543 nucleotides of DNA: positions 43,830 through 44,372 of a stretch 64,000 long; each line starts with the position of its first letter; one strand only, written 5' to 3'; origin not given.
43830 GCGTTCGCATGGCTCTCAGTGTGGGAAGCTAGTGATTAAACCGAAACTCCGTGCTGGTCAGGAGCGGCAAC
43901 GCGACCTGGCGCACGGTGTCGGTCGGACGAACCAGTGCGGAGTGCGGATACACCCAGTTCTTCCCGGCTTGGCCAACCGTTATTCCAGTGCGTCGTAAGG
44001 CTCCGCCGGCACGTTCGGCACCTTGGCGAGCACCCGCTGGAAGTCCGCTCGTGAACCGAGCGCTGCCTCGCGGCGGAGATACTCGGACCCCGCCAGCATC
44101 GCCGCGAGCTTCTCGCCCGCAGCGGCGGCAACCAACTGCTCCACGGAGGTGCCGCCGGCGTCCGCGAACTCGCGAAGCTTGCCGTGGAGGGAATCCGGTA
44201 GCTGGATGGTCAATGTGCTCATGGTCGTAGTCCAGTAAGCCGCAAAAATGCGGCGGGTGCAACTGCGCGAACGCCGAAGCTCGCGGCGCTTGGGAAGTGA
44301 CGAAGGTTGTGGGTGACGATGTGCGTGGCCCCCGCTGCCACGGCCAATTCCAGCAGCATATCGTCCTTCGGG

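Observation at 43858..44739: PIN/RHH toxin-antitoxin cassette bracketed by a duplicated DUF1553 gene terminus (att-like scar)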

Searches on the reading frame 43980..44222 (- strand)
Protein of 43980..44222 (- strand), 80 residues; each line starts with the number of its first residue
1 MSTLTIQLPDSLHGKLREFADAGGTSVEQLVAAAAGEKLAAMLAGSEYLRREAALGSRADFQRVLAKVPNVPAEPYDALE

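Call 5: search_protein_families(library=pfam, proteins=[window:43980-44222:-], max_evalue=0.01)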
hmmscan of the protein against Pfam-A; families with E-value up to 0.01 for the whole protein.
window:43980-44222:- (80 aa): 0 families

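Call 32: search_protein_families(library=ncbifam, proteins=[window:43980-44222:-], max_evalue=0.1)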
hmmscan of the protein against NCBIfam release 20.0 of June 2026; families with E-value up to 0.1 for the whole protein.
window:43980-44222:- (80 aa): 0 families

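Call 63: search_solved_structures(query=window:43980-44222:-, max_evalue=10)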
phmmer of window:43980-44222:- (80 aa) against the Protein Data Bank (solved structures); distinct sequences matched with E-value up to 10: 21.
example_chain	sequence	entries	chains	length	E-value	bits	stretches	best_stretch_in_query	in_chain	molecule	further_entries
4rzp_A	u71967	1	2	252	0.016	18.8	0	16-54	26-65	Engineered Protein OR366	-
2fwa_A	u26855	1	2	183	0.11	16.2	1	22-72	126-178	N5-carboxyaminoimidazole ribonucleotide mutase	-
2fwi_A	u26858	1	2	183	0.11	16.2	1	22-72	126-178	N5-carboxyaminoimidazole ribonucleotide mutase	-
1u11_A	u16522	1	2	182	0.11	16.1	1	22-72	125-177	PurE (N5-carboxyaminoimidazole Ribonucleotide Mutase)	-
2fw1_A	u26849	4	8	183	0.11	16.1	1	22-72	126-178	N5-carboxyaminoimidazole ribonucleotide mutase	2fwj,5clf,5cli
4zc8_A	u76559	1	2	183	0.11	16.1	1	22-72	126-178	N5-carboxyaminoimidazole ribonucleotide mutase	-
2fw9_A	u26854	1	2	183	0.12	16.1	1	22-72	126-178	N5-carboxyaminoimidazole ribonucleotide mutase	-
2fw8_A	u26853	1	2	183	0.12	16.1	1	22-72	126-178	N5-carboxyaminoimidazole ribonucleotide mutase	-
4zjy_A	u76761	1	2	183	0.12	16.1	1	22-72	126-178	N5-carboxyaminoimidazole ribonucleotide mutase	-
5bor_A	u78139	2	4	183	0.12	16.1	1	22-72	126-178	N5-carboxyaminoimidazole ribonucleotide mutase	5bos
4zk2_A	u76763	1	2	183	0.12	16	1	22-72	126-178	N5-carboxyaminoimidazole ribonucleotide mutase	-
2fw6_A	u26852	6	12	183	0.12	16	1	22-72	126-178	N5-carboxyaminoimidazole ribonucleotide mutase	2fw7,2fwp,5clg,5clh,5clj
4z7j_A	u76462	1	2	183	0.12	16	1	22-72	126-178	N5-carboxyaminoimidazole ribonucleotide mutase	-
2fwb_A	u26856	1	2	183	0.13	15.9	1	22-72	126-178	N5-carboxyaminoimidazole ribonucleotide mutase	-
4ycj_A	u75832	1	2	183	0.16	15.7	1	22-72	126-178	N5-carboxyaminoimidazole ribonucleotide mutase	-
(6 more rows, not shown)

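Call 64: search_protein_families(library=padloc, proteins=[window:43980-44222:-], max_evalue=0.01)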
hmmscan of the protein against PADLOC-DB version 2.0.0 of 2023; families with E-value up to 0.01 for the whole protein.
window:43980-44222:- (80 aa): 0 families

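Call 65: find_homologous_proteins(query=window:43980-44222:-, max_evalue=0.00001)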
Query window:43980-44222:- (80 aa): 162 proteins with E <= 0.00001 among 172 candidates; the best 120 are listed.
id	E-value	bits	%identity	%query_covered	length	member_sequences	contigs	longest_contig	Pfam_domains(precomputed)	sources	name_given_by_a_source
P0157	7.3e-38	145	93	100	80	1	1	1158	-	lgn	-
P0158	1.1e-37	144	90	100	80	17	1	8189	-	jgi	jgi:predicted transcriptional regulator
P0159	1.6e-37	144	93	100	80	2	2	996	-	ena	-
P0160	2.2e-37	143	91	100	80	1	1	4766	-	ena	-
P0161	2.2e-37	143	90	100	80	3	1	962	-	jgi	jgi:predicted transcriptional regulator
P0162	4.7e-37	142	90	100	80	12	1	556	-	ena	-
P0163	7.7e-37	142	90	100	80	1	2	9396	-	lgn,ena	-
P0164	1.4e-36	141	90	100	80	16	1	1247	-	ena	-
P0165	2.6e-36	140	89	100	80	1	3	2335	-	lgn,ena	-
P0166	2.7e-36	140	89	100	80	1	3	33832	-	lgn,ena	-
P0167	6.0e-36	139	89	100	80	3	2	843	-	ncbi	-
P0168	6.5e-36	139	89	100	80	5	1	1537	-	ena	-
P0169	1.4e-35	138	86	100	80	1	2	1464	-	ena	-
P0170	1.5e-35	138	88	100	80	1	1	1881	-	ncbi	-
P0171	2.3e-35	137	88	100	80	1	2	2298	-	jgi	jgi:predicted transcriptional regulator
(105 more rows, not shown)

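Call 67: search_solved_structures(query=A1, max_evalue=1, show_alignments=1)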
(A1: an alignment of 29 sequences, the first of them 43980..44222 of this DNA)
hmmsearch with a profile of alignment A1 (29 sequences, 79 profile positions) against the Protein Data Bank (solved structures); distinct sequences matched with E-value up to 1: 8.
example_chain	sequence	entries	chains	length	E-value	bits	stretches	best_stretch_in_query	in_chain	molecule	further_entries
4rzp_A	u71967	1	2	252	6.3e-06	29.4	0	15-53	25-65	Engineered Protein OR366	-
2an7_A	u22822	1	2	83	0.0081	19.4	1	1-30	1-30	Protein parD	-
5zgn_A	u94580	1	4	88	0.13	15.6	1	7-45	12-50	KacA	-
1b01_A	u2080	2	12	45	0.23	14.8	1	3-34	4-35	TRANSCRIPTIONAL REPRESSOR COPG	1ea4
2cpg_A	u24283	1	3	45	0.23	14.8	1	3-34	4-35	TRANSCRIPTIONAL REPRESSOR COPG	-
6ajn_C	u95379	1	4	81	0.4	14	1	7-45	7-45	DUF1778 domain-containing protein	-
6ajm_C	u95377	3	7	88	0.41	14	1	7-45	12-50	DUF1778 domain-containing protein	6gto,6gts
5x3t_A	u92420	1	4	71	0.45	13.9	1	1-31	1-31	Antitoxin VapB26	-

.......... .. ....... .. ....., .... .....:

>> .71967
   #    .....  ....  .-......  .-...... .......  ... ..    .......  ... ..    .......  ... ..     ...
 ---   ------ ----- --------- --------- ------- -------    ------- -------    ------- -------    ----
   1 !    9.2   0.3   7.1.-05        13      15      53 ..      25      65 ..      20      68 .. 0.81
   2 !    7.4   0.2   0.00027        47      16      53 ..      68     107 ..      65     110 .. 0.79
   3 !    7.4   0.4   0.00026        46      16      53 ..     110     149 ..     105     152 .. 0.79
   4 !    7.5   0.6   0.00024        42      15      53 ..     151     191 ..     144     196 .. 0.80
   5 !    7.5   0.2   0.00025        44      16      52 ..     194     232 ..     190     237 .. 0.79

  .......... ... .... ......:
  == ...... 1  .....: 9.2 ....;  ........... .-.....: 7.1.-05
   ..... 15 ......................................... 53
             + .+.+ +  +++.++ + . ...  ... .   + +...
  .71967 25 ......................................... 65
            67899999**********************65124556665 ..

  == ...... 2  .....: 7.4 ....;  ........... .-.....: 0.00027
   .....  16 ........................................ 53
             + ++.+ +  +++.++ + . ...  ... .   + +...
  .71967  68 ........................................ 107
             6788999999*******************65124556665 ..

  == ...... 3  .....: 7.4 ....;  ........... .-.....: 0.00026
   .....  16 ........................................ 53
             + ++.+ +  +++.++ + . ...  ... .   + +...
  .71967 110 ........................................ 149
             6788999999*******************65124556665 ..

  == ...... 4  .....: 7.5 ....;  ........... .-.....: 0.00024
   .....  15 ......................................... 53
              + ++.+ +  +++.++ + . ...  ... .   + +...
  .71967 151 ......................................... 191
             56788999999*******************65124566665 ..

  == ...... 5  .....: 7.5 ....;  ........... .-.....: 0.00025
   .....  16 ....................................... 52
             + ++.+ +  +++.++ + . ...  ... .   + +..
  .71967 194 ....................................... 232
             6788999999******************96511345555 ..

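Call 68: search_protein_families(library=pfam, alignment_id=A1, max_evalue=0.1)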
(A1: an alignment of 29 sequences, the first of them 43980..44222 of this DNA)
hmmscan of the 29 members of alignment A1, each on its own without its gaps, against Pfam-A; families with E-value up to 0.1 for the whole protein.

A. member 1, window:43980-44222:- (80 aa): 1 family
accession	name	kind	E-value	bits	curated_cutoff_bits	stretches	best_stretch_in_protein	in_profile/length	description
PF22513.2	FitA-like_RHH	-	0.016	15.6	27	1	4-31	3-31/39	Antitoxin FitA-like, ribbon-helix-helix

B. families by the number of members that match (of 29 scanned): 16 families
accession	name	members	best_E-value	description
PF19807.5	DUF6290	20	0.00023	Family of unknown function (DUF6290)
PF01402.27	RHH_1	19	3.7e-06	Ribbon-helix-helix protein, copG family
PF07878.17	RHH_5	17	1e-05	CopG-like RHH_1 or ribbon-helix-helix domain, RHH_5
PF22513.2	FitA-like_RHH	14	0.0038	Antitoxin FitA-like, ribbon-helix-helix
PF09386.16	ParD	10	0.013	Antitoxin ParD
PF21983.2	NikA-like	5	0.017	Mobilization protein NikA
PF15919.11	HicB_lk_antitox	4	0.019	HicB_like antitoxin of bacterial toxin-antitoxin system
PF05534.18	HicB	3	0.0034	HicB family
PF08681.18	TacA1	3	0.04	Antitoxin TacA 1-like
PF07704.17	PSK_trans_fac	2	0.0088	Rv0623-like transcription factor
PF23807.1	RHH_10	2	0.045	Ribbon-helix-helix protein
PF13467.12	RHH_4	2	0.066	Ribbon-helix-helix domain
PF10038.14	DUF2274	1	0.067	Protein of unknown function (DUF2274)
PF11903.14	ParD_like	1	0.081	ParD-like antitoxin of type II bacterial toxin-antitoxin system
PF12441.14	CopG_antitoxin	1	0.087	CopG antitoxin of type II toxin-antitoxin system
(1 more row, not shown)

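Call 73: predict_structure(alignment_id=A1)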
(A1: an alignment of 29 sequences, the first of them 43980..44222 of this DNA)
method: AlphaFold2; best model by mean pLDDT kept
length: 80 residues; sequences in the alignment: 29
mean_pLDDT: 83.8   pTM: 0.50
mean pLDDT of the five models: 83.8, 80.6, 79.1, 72.2, 71.1
residues with pLDDT >= 90: 13; 70-90: 64; 50-70: 3; < 50: 0
segments of 3 or more residues with pLDDT < 50: none
pLDDT, mean of each block of 10 residues (from residue 1): 80 91 91 86 85 80 83 75
secondary structure, 60 per line:
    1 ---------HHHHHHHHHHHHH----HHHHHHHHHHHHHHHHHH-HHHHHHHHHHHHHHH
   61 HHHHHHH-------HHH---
elements in order: H10-22 H27-44 H46-67

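Call 77: fold_search(model_id=the predicted structure, library=pdb)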
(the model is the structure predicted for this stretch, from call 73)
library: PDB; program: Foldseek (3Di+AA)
matches with E <= 10: 31; with E <= 0.001: 0
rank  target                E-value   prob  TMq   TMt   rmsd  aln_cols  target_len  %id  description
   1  2an7_MODEL_1_A        6.1e-01  0.44  0.36  0.34   6.0        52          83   33  Solution structure of the bacterial antidote ParD (released 2006-09-05)
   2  5x3t_A                1.3e+00  0.57  0.39  0.44   2.9        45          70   29  VapBC from Mycobacterium tuberculosis (released 2017-06-07)
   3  6gto                  1.5e+00  0.35  0.43  0.53  11.0        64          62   22  Structure of the AtaR antitoxin (released 2019-03-06)
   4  2bsq_F                1.8e+00  0.21  0.35  0.41   6.7        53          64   24  FitAB bound to DNA (released 2006-08-24)
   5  2bsq_E                1.8e+00  0.13  0.33  0.38  12.3        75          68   19  FitAB bound to DNA (released 2006-08-24)
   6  6sbw                  2.1e+00  0.35  0.40  0.59   3.6        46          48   20  CdbA Form One (released 2020-04-22)
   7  1bdv_B                2.2e+00  0.51  0.45  0.63   2.4        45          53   16  ARC FV10 COCRYSTAL (released 1999-01-06)
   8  2bsq_H                2.2e+00  0.18  0.35  0.42   6.7        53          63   24  FitAB bound to DNA (released 2006-08-24)
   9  2ba3_MODEL_1_A        2.4e+00  0.60  0.40  0.59   1.4        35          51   20  NMR Structure of NikA N-terminal Fragment (released 2006-10-03)
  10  8jdi_G                2.6e+00  0.60  0.39  0.21   1.1        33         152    9  Crystal structure of Cas7-AcrIF25 complex (released 2024-05-29)
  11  6sbx_C                2.6e+00  0.30  0.39  0.53   3.5        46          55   20  CdbA Form Two (released 2020-04-22)
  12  6sbx_A                2.7e+00  0.30  0.40  0.55   3.5        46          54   20  CdbA Form Two (released 2020-04-22)
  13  8jdi_H                2.9e+00  0.51  0.41  0.22   1.3        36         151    8  Crystal structure of Cas7-AcrIF25 complex (released 2024-05-29)
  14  8u12_B                2.9e+00  0.44  0.41  0.61   1.9        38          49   10  Crystal Structure of Antitoxin Protein Rv0298 of Type II Toxin-antitoxin Systems from Mycobacterium tuberculosis (released 2023-09-27)
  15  7e4j_A                3.4e+00  0.44  0.43  0.71   1.8        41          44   27  X-ray crystal structure of VapB12 antitoxin from mycobacterium tuberculosis in space group P41. (released 2022-02-16)
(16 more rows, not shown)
